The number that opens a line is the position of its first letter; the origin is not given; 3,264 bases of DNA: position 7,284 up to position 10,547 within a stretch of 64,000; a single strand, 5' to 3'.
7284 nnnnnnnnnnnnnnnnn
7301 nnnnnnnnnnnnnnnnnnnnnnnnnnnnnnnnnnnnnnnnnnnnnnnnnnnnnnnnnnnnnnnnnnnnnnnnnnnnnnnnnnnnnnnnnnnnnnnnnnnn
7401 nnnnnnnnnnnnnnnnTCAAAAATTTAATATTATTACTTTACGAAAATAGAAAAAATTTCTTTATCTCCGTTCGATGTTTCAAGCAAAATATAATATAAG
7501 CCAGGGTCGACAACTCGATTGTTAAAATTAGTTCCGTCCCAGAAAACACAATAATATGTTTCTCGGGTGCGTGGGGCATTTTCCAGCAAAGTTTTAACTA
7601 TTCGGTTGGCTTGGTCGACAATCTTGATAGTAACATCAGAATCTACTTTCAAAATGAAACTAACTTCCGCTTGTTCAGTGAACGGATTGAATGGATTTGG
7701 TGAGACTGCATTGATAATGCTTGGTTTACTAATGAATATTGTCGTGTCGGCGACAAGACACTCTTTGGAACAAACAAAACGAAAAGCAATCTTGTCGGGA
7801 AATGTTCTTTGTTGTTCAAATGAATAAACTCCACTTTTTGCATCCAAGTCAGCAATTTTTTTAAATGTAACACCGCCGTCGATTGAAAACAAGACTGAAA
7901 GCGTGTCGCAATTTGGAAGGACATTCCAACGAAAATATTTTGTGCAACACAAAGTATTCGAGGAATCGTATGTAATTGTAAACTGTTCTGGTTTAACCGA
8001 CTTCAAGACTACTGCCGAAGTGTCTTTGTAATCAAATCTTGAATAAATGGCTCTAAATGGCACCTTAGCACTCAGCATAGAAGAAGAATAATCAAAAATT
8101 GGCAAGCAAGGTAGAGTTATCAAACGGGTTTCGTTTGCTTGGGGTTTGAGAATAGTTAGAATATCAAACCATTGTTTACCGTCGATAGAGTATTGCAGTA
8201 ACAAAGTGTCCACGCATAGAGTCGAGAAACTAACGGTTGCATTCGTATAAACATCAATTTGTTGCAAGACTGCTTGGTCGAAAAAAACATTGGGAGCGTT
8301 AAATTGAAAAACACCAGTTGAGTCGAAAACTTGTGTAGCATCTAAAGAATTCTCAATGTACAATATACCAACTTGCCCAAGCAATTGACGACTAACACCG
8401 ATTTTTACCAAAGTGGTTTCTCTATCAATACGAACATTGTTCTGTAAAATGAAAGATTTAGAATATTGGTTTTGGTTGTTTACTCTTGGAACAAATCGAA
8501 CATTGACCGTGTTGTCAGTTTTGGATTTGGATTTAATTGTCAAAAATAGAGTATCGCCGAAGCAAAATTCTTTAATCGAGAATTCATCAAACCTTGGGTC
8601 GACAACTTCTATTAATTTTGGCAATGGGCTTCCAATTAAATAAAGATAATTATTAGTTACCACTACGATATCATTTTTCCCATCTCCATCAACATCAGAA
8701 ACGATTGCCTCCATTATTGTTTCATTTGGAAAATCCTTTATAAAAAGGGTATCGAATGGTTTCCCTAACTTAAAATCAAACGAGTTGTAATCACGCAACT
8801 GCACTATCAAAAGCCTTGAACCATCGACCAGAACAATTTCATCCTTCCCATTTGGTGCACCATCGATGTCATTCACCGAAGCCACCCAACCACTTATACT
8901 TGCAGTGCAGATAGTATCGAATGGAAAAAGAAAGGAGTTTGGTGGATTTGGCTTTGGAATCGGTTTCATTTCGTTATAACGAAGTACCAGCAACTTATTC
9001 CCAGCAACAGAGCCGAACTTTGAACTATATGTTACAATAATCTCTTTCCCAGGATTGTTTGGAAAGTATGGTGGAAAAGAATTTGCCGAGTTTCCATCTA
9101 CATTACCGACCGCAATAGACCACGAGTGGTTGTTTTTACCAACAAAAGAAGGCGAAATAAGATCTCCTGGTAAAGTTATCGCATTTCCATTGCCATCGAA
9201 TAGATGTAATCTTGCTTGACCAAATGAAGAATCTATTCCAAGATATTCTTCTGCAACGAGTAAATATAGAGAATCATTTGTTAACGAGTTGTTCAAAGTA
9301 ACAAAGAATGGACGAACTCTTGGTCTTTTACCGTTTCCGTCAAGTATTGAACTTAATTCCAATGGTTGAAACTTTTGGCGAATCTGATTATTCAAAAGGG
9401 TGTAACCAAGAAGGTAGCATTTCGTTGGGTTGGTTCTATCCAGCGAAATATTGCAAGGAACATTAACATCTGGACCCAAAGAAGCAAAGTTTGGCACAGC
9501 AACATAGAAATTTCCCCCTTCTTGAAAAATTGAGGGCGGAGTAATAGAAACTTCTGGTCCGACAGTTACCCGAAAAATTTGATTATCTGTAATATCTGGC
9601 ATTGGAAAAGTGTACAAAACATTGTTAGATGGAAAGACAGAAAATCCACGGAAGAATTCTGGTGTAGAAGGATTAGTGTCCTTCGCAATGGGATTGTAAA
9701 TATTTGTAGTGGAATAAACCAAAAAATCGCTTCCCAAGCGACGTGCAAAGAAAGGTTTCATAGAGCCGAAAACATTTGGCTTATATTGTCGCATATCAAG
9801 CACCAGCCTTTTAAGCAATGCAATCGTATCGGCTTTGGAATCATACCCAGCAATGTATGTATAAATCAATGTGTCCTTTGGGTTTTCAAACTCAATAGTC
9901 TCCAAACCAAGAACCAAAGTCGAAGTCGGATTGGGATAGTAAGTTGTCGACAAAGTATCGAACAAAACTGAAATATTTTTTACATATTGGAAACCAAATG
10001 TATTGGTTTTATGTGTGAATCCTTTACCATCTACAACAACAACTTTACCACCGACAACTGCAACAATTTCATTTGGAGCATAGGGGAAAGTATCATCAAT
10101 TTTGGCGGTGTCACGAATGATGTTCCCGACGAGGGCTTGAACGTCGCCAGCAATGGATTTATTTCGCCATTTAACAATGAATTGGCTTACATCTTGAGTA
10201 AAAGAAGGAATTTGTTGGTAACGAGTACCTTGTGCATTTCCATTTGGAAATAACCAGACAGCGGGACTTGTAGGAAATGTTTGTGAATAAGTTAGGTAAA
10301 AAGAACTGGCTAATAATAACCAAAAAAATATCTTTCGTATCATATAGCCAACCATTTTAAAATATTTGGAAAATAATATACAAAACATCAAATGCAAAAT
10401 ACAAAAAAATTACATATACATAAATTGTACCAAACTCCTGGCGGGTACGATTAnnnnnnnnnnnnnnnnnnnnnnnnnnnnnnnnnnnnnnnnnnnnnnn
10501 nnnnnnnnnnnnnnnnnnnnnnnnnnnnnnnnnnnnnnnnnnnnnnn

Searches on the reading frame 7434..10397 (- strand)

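Call 67: search_protein_families(library=pfam, proteins=[window:7434-10397:-], max_evalue=0.001)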
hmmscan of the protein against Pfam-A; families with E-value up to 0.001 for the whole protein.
window:7434-10397:- (987 aa): 1 family
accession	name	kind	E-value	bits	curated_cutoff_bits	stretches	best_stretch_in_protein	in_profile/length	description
PF13860.13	FlgD_ig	-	0.00096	19.5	27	0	906-978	6-79/79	FlgD Ig-like domain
